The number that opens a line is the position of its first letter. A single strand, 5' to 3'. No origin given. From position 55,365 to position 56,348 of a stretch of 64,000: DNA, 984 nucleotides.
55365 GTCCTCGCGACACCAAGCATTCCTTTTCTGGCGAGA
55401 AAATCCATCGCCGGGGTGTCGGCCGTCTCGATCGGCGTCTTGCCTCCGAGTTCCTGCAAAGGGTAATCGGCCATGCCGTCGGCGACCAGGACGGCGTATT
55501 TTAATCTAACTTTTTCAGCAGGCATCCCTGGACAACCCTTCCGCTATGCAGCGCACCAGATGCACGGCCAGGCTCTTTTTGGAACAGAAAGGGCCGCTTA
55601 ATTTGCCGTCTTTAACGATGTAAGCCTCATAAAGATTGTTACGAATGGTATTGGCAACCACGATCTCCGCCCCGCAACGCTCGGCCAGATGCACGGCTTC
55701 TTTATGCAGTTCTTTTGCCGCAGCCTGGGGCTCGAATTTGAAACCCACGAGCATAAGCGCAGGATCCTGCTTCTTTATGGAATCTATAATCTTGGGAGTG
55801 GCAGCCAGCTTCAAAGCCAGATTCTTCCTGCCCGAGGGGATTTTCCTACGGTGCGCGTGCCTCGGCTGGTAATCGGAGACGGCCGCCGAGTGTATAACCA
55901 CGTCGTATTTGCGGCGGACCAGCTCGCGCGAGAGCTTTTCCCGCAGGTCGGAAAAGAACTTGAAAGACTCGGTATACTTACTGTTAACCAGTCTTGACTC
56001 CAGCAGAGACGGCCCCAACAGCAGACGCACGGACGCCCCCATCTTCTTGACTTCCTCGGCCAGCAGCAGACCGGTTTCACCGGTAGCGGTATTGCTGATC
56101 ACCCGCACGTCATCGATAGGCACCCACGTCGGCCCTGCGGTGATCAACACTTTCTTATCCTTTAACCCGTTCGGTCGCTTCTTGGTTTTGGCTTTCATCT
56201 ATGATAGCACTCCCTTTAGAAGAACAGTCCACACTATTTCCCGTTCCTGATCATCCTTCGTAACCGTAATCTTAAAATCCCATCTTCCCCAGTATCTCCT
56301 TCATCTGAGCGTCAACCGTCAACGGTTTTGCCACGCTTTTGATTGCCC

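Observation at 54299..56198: Threonine cluster lacking thrB: iPGM-family gene and standalone coaB sit between lysC and thrC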

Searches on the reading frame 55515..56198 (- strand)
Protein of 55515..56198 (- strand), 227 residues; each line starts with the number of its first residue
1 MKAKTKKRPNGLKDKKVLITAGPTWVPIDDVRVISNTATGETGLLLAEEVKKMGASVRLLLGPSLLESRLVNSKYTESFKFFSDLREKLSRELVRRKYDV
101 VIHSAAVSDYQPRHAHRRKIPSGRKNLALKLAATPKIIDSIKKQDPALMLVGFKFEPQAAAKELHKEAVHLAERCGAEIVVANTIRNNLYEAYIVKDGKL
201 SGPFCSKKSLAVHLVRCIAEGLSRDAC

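Call 3: search_protein_families(library=pfam, proteins=[window:55515-56198:-])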
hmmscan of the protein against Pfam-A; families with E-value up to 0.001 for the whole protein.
window:55515-56198:- (227 aa): 1 family
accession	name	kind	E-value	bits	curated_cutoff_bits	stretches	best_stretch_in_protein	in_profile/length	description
PF04127.22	DFP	-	5.5e-39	134.3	22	1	12-188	1-172/186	DNA/pantothenate metabolism flavoprotein C-terminal domain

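Call 4: search_protein_families(library=ncbifam, proteins=[window:55515-56198:-])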
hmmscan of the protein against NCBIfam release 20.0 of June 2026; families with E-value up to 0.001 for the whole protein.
window:55515-56198:- (227 aa): 4 families
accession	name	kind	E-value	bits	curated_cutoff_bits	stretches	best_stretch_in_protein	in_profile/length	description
TIGR00521.1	coaBC_dfp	equivalog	1.2e-34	120.1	219.7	1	10-218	182-391/392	bifunctional phosphopantothenoylcysteine decarboxylase/phosphopantothenate--cysteine ligase CoaBC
NF005231.0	PRK06732.1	equivalog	1.6e-31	109.9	265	2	16-114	2-98/229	phosphopantothenate--cysteine ligase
TIGR02114.1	coaB_strep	equivalog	3.4e-22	79.3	217.2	2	16-115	2-99/228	phosphopantothenate--cysteine ligase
NF007199.0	PRK09620.1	equivalog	8.6e-20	71.1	248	1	12-191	1-188/229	hypothetical protein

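Call 10: find_homologous_proteins(query=window:55515-56198:-)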
Query window:55515-56198:- (227 aa): 1420 proteins with E <= 0.001 among 2156 candidates; the best 120 are listed.
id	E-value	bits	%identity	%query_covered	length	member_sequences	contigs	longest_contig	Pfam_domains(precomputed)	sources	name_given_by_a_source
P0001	1.3e-128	445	91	100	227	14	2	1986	PF04127.23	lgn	-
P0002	7.9e-121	420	87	99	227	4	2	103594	PF04127.23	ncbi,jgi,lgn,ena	ncbi:MAG: phosphopantothenoylcysteine decarboxylase [Candidatus Omnitrophota bacterium]|jgi:phosphop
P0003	3.9e-90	319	69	99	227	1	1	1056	PF04127.23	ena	-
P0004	2.0e-61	226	55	95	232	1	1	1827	PF04127.23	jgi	jgi:phosphopantothenoylcysteine decarboxylase/phosphopantothenate--cysteine ligase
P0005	4.9e-60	221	55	93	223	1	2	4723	PF04127.23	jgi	jgi:phosphopantothenoylcysteine decarboxylase/phosphopantothenate--cysteine ligase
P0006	1.0e-59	220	52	93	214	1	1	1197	PF04127.23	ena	-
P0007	2.3e-59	219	54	89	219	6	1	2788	PF04127.23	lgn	-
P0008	2.4e-59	219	53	92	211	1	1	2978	PF04127.23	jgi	-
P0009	2.4e-59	219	55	94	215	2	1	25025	PF04127.23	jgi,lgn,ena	-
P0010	2.8e-59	219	53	94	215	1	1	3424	PF04127.23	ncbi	-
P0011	4.0e-59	218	53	93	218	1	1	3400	PF04127.23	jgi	jgi:phosphopantothenoylcysteine decarboxylase/phosphopantothenate--cysteine ligase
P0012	4.4e-59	218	53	94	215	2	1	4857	PF04127.23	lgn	-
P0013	7.1e-59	217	51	95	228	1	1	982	PF04127.23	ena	-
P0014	9.3e-59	217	54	93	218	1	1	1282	PF04127.23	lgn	-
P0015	1.5e-58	216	52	93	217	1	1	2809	PF04127.23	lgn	-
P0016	1.6e-58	216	54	95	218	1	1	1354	PF04127.23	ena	-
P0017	1.7e-58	216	50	98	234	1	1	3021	PF04127.23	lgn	-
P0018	2.7e-58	215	53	96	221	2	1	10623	PF04127.23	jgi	-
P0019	3.2e-58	215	52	94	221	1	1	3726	PF04127.23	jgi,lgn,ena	-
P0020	3.8e-58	215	54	92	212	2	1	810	PF04127.23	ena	-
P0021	4.4e-58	215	55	90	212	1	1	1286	PF04127.23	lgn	-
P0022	5.5e-58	214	53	92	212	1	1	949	PF04127.23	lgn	-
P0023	7.2e-58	214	56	93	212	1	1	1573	PF04127.23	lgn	-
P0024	8.1e-58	214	53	95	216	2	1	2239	PF04127.23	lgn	-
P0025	8.3e-58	214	51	94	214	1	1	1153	PF04127.23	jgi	-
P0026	1.0e-57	213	51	91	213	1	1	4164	PF04127.23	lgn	-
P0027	1.2e-57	213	52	91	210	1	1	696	PF04127.23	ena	-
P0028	1.5e-57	213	52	92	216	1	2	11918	PF04127.23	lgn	-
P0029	2.0e-57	212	52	95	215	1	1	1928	PF04127.23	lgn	-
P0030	2.3e-57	212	53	92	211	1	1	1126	PF04127.23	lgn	-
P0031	3.1e-57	212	54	94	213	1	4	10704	PF04127.23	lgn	-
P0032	3.2e-57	212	51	92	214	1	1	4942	PF04127.23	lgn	-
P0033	3.3e-57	212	51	92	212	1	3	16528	PF04127.23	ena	-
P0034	4.1e-57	211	52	93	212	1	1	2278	PF04127.23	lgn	-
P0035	4.3e-57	211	52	93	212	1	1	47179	PF04127.23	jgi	jgi:phosphopantothenoylcysteine decarboxylase/phosphopantothenate--cysteine ligase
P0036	4.5e-57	211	53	89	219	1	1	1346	PF04127.23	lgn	-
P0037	4.6e-57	211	52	94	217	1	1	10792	PF04127.23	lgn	-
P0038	4.7e-57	211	51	94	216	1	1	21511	PF04127.23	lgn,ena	-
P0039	5.0e-57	211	51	93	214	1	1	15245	PF04127.23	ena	-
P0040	5.4e-57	211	50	94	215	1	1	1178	PF04127.23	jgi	-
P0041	5.5e-57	211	51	95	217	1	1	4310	PF04127.23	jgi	jgi:phosphopantothenoylcysteine decarboxylase/phosphopantothenate--cysteine ligase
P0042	5.5e-57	211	53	95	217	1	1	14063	PF04127.23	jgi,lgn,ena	-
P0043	5.9e-57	211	52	95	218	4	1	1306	PF04127.23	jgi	jgi:phosphopantothenoylcysteine decarboxylase/phosphopantothenate--cysteine ligase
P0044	6.1e-57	211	53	92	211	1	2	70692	PF04127.23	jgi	jgi:phosphopantothenoylcysteine decarboxylase/phosphopantothenate--cysteine ligase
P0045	6.4e-57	211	51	92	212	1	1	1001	PF04127.23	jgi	-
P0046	6.7e-57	211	54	93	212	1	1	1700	PF04127.23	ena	-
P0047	7.9e-57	211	51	96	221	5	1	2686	PF04127.23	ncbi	-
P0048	8.9e-57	210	51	93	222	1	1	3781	PF04127.23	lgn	-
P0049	1.2e-56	210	52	94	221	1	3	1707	PF04127.23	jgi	jgi:phosphopantothenoylcysteine decarboxylase/phosphopantothenate--cysteine ligase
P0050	1.2e-56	210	52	93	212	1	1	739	PF04127.23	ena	-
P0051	1.3e-56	210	53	90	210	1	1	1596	PF04127.23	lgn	-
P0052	1.3e-56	210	49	92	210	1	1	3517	PF04127.23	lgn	-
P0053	1.4e-56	210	53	93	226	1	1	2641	PF04127.23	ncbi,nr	ncbi:MAG: phosphopantothenoylcysteine decarboxylase [Candidatus Omnitrophica bacterium]|nr:phosphopa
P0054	1.4e-56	210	51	92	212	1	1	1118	PF04127.23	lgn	-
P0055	1.4e-56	210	53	91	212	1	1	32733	PF04127.23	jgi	jgi:phosphopantothenoylcysteine decarboxylase/phosphopantothenate--cysteine ligase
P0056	1.7e-56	209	54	92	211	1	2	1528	PF04127.23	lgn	-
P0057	1.8e-56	209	52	90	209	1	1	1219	PF04127.23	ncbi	-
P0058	1.8e-56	209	53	90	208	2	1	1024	PF04127.23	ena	-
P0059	1.8e-56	209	53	93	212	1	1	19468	PF04127.23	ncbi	ncbi:MAG: phosphopantothenoylcysteine decarboxylase [Candidatus Omnitrophota bacterium]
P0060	2.0e-56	209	50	93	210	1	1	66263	PF04127.23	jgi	-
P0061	2.1e-56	209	50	91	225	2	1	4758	PF04127.23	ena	-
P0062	2.4e-56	209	53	91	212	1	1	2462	PF04127.23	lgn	-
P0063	2.6e-56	209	51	94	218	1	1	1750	PF04127.23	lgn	-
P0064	3.0e-56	209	54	86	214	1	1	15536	PF04127.23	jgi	-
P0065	3.3e-56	209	50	94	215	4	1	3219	PF04127.23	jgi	-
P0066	3.3e-56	208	54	92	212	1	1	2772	PF04127.23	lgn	-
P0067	3.4e-56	208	51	91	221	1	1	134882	PF04127.23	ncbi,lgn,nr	ncbi:MAG: phosphopantothenoylcysteine decarboxylase [Candidatus Omnitrophota bacterium]|nr:phosphopa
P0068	3.7e-56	208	51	92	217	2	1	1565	PF04127.23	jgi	-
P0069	4.5e-56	208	54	92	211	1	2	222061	PF04127.23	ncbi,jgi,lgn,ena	-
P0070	4.8e-56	208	50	91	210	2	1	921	PF04127.23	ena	-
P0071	6.2e-56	208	49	94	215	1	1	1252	PF04127.23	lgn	-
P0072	6.4e-56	208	49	94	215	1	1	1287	PF04127.23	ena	-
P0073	6.7e-56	208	51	92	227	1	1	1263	PF04127.23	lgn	-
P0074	6.7e-56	208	52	94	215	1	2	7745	PF04127.23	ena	-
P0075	6.7e-56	208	51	90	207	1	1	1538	PF04127.23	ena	-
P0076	7.0e-56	207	55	93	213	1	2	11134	PF04127.23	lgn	-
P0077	7.6e-56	207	52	92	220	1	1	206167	PF04127.23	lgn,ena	-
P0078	7.9e-56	207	53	93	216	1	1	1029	PF04127.23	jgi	jgi:phosphopantothenoylcysteine decarboxylase/phosphopantothenate--cysteine ligase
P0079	8.4e-56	207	53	93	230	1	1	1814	PF04127.23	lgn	-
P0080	8.5e-56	207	51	96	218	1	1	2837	PF04127.23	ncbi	-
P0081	8.9e-56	207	53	92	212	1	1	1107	PF04127.23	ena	-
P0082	9.1e-56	207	49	92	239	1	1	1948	PF04127.23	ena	-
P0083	9.3e-56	207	52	94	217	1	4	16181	PF04127.23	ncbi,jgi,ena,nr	ncbi:hypothetical protein D4Q80_02960 [bacterium]|nr:MAG: hypothetical protein D4Q80_02960 [bacteriu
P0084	9.5e-56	207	53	93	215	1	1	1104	PF04127.23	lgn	-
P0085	1.1e-55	207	52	93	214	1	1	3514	PF04127.23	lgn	-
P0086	1.2e-55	207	50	94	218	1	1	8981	PF04127.23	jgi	-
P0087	1.2e-55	207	53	92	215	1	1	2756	PF04127.23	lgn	-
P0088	1.3e-55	207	51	93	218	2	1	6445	PF04127.23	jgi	-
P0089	1.4e-55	206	56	91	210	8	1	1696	PF04127.23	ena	-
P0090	1.4e-55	206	52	94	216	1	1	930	PF04127.23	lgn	-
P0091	1.6e-55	206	52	93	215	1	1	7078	PF04127.23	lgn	-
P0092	1.6e-55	206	53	91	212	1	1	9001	PF04127.23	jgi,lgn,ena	-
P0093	1.7e-55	206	51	95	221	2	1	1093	PF04127.23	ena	-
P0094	1.8e-55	206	53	94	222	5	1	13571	PF04127.23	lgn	-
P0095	1.8e-55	206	51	92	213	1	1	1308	PF04127.23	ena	-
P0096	2.0e-55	206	48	90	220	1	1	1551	PF04127.23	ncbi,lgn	-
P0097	2.1e-55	206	51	93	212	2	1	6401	PF04127.23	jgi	-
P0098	2.4e-55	206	52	91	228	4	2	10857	PF04127.23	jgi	-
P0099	2.4e-55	206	52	94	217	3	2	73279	PF04127.23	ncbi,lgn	-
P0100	2.6e-55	206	54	90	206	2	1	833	PF04127.23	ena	-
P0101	2.8e-55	205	51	92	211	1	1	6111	PF04127.23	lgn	-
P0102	2.8e-55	205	50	92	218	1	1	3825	PF04127.23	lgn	-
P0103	2.9e-55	205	50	99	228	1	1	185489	PF04127.23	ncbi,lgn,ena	-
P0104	3.0e-55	205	54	92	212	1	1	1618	PF04127.23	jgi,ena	-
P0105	3.1e-55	205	50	92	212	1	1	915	PF04127.23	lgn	-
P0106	3.1e-55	205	49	93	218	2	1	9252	PF04127.23,PF01370.28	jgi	-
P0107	3.1e-55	205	53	92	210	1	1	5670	PF04127.23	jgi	-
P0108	3.2e-55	205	51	94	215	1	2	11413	PF04127.23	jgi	jgi:phosphopantothenoylcysteine decarboxylase/phosphopantothenate--cysteine ligase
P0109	3.3e-55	205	51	92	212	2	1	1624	PF04127.23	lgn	-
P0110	3.3e-55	205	52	94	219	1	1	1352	PF04127.23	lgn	-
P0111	3.6e-55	205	52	92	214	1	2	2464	PF04127.23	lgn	-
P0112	3.6e-55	205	51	93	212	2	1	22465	PF04127.23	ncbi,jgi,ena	ncbi:MAG: phosphopantothenoylcysteine decarboxylase [Candidatus Omnitrophota bacterium]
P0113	3.6e-55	205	52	92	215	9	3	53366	PF04127.23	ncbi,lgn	ncbi:MAG: phosphopantothenoylcysteine decarboxylase [Candidatus Omnitrophota bacterium]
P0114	3.7e-55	205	52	92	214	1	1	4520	PF04127.23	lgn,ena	-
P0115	3.8e-55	205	51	92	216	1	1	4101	PF04127.23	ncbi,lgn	-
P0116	3.8e-55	205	51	93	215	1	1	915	PF04127.23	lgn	-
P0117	3.9e-55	205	51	92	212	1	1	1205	PF04127.23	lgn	-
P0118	4.1e-55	205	50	94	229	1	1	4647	PF04127.23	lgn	-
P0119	4.2e-55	205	52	91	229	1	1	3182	PF04127.23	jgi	jgi:phosphopantothenoylcysteine decarboxylase/phosphopantothenate--cysteine ligase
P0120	4.2e-55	205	53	92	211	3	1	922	PF04127.23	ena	-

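Call 11: find_encoding_contigs(protein=P0002, flank=8000, max_places=2)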
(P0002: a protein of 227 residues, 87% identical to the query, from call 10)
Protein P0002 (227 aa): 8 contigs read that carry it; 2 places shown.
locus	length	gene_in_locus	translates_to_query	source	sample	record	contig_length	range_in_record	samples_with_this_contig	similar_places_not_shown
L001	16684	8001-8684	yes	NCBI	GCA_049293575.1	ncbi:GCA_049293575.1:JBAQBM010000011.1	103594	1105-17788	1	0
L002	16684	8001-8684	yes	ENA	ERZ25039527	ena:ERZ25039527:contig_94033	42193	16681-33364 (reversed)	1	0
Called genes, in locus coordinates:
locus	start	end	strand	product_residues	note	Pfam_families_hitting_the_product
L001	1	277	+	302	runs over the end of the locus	-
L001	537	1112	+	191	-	-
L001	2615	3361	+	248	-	PF00303:Thymidylat_synt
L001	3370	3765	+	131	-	PF07238:PilZ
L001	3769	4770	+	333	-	PF01210:NAD_Gly3P_dh_N, PF03807:F420_oxidored (weak), PF07479:NAD_Gly3P_dh_C, PF20618:GPD_NAD_C_bact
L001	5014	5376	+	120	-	PF07238:PilZ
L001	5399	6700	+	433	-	PF03447:NAD_binding_3, PF00742:Homoserine_dh, PF01842:ACT, PF22629:ACT_AHAS_ss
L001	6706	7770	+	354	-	PF00291:PALP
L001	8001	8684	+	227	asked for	PF04127:DFP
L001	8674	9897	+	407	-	PF01676:Metalloenzyme, PF10143:PhosphMutase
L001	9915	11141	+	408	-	PF00696:AA_kinase, PF01842:ACT, PF22468:ACT_9, PF13840:ACT_7, PF22468:ACT_9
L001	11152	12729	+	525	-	PF00682:HMGL-like, PF22617:HCS_D2, PF08502:LeuA_dimer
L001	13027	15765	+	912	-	PF00133:tRNA-synt_1, PF09334:tRNA-synt_1g, PF13603:tRNA-synt_1_2 (weak), PF09334:tRNA-synt_1g (weak), PF08264:Anticodon_1, PF10458:Val_tRNA-synt_C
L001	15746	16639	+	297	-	PF02749:QRPTase_N, PF01729:QRPTase_C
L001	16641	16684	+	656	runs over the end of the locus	PF04851:ResIII, PF17757:UvrB_inter, PF27431:UvrB_3rd, PF00271:Helicase_C, PF12344:UvrB, PF02151:UVR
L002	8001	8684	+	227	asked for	PF04127:DFP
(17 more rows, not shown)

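Call 12: find_encoding_contigs(protein=P0069, flank=8000, max_places=2)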
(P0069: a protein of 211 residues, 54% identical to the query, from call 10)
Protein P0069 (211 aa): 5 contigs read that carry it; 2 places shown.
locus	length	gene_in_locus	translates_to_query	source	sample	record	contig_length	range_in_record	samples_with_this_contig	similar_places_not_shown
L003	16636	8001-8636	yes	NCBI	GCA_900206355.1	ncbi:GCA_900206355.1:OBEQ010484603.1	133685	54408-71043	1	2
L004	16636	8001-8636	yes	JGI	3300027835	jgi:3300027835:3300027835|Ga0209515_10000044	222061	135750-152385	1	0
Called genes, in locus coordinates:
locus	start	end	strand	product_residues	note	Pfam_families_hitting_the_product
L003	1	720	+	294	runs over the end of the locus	PF01256:Carb_kinase, PF02110:HK (weak)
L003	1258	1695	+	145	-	-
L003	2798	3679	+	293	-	PF00303:Thymidylat_synt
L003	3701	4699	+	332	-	PF01210:NAD_Gly3P_dh_N, PF07479:NAD_Gly3P_dh_C, PF20618:GPD_NAD_C_bact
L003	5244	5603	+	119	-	PF07238:PilZ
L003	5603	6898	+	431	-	PF03447:NAD_binding_3, PF00742:Homoserine_dh, PF01842:ACT, PF22629:ACT_AHAS_ss (faint)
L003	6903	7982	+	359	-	PF00291:PALP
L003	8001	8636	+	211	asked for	PF04127:DFP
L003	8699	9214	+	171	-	PF04011:LemA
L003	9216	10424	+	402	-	PF01676:Metalloenzyme, PF10143:PhosphMutase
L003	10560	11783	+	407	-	PF00696:AA_kinase, PF01842:ACT, PF22468:ACT_9, PF13840:ACT_7, PF22468:ACT_9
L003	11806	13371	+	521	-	PF00682:HMGL-like, PF22617:HCS_D2, PF08502:LeuA_dimer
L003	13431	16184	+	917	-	PF00133:tRNA-synt_1, PF01406:tRNA-synt_1e (faint), PF09334:tRNA-synt_1g, PF13603:tRNA-synt_1_2, PF09334:tRNA-synt_1g, PF08264:Anticodon_1, PF10458:Val_tRNA-synt_C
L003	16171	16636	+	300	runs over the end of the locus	PF02749:QRPTase_N, PF01729:QRPTase_C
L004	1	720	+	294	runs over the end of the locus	PF01256:Carb_kinase, PF02110:HK (weak)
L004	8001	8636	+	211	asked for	PF04127:DFP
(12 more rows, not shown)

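Call 13: find_encoding_contigs(protein=P0077, flank=8000, max_places=2)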
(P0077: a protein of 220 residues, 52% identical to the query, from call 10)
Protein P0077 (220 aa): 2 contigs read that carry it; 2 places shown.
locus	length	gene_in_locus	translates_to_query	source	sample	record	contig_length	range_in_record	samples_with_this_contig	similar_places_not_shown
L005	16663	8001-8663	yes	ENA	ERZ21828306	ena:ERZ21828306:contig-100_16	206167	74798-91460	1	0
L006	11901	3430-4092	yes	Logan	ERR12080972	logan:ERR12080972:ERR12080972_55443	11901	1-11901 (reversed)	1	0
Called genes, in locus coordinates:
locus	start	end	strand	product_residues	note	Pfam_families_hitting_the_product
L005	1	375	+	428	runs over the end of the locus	PF00202:Aminotran_3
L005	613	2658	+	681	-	PF00989:PAS, PF13188:PAS_8, PF13426:PAS_9, PF00989:PAS (weak), PF08448:PAS_4, PF00990:GGDEF, PF13487:HD_5, PF01966:HD, +1 more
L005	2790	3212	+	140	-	PF07238:PilZ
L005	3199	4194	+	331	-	PF01210:NAD_Gly3P_dh_N, PF03807:F420_oxidored (faint), PF07479:NAD_Gly3P_dh_C, PF20618:GPD_NAD_C_bact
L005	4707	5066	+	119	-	PF07238:PilZ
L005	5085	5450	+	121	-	PF07238:PilZ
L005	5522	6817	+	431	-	PF01408:GFO_IDH_MocA (weak), PF03447:NAD_binding_3, PF00742:Homoserine_dh, PF01842:ACT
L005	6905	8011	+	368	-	PF00291:PALP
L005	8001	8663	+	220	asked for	PF04127:DFP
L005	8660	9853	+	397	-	PF01676:Metalloenzyme, PF10143:PhosphMutase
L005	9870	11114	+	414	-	PF00696:AA_kinase, PF01842:ACT, PF22468:ACT_9, PF13840:ACT_7, PF01842:ACT (weak), PF22468:ACT_9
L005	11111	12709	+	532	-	PF00682:HMGL-like, PF22617:HCS_D2, PF08502:LeuA_dimer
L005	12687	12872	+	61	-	-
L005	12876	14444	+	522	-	PF00004:AAA, PF17862:AAA_lid_3 (faint)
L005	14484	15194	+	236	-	PF10571:UPF0547 (faint), PF12773:DZR (weak)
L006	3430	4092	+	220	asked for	PF04127:DFP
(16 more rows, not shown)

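Call 14: search_solved_structures(query=window:55515-56198:-, show_alignments=4, max_evalue=0.001)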
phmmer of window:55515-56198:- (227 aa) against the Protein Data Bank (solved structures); distinct sequences matched with E-value up to 0.001: 5.
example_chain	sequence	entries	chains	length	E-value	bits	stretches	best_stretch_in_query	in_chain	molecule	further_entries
5int_A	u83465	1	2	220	5.5e-19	72.1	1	10-216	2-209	Phosphopantothenate--cysteine ligase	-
2gk4_A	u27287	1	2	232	1.3e-13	54.6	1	16-114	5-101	conserved hypothetical protein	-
4qji_A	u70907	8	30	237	2.3e-10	44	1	14-190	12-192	Phosphopantothenate--cysteine ligase | Coenzyme A biosynthesis bifunctional protein CoaBC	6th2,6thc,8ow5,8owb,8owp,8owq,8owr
1u7u_A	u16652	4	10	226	3.1e-10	43.5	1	10-159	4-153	Coenzyme A biosynthesis bifunctional protein coaBC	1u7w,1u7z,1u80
6tgv_A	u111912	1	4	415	5.4e-10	42.7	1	9-190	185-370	Coenzyme A biosynthesis bifunctional protein CoaBC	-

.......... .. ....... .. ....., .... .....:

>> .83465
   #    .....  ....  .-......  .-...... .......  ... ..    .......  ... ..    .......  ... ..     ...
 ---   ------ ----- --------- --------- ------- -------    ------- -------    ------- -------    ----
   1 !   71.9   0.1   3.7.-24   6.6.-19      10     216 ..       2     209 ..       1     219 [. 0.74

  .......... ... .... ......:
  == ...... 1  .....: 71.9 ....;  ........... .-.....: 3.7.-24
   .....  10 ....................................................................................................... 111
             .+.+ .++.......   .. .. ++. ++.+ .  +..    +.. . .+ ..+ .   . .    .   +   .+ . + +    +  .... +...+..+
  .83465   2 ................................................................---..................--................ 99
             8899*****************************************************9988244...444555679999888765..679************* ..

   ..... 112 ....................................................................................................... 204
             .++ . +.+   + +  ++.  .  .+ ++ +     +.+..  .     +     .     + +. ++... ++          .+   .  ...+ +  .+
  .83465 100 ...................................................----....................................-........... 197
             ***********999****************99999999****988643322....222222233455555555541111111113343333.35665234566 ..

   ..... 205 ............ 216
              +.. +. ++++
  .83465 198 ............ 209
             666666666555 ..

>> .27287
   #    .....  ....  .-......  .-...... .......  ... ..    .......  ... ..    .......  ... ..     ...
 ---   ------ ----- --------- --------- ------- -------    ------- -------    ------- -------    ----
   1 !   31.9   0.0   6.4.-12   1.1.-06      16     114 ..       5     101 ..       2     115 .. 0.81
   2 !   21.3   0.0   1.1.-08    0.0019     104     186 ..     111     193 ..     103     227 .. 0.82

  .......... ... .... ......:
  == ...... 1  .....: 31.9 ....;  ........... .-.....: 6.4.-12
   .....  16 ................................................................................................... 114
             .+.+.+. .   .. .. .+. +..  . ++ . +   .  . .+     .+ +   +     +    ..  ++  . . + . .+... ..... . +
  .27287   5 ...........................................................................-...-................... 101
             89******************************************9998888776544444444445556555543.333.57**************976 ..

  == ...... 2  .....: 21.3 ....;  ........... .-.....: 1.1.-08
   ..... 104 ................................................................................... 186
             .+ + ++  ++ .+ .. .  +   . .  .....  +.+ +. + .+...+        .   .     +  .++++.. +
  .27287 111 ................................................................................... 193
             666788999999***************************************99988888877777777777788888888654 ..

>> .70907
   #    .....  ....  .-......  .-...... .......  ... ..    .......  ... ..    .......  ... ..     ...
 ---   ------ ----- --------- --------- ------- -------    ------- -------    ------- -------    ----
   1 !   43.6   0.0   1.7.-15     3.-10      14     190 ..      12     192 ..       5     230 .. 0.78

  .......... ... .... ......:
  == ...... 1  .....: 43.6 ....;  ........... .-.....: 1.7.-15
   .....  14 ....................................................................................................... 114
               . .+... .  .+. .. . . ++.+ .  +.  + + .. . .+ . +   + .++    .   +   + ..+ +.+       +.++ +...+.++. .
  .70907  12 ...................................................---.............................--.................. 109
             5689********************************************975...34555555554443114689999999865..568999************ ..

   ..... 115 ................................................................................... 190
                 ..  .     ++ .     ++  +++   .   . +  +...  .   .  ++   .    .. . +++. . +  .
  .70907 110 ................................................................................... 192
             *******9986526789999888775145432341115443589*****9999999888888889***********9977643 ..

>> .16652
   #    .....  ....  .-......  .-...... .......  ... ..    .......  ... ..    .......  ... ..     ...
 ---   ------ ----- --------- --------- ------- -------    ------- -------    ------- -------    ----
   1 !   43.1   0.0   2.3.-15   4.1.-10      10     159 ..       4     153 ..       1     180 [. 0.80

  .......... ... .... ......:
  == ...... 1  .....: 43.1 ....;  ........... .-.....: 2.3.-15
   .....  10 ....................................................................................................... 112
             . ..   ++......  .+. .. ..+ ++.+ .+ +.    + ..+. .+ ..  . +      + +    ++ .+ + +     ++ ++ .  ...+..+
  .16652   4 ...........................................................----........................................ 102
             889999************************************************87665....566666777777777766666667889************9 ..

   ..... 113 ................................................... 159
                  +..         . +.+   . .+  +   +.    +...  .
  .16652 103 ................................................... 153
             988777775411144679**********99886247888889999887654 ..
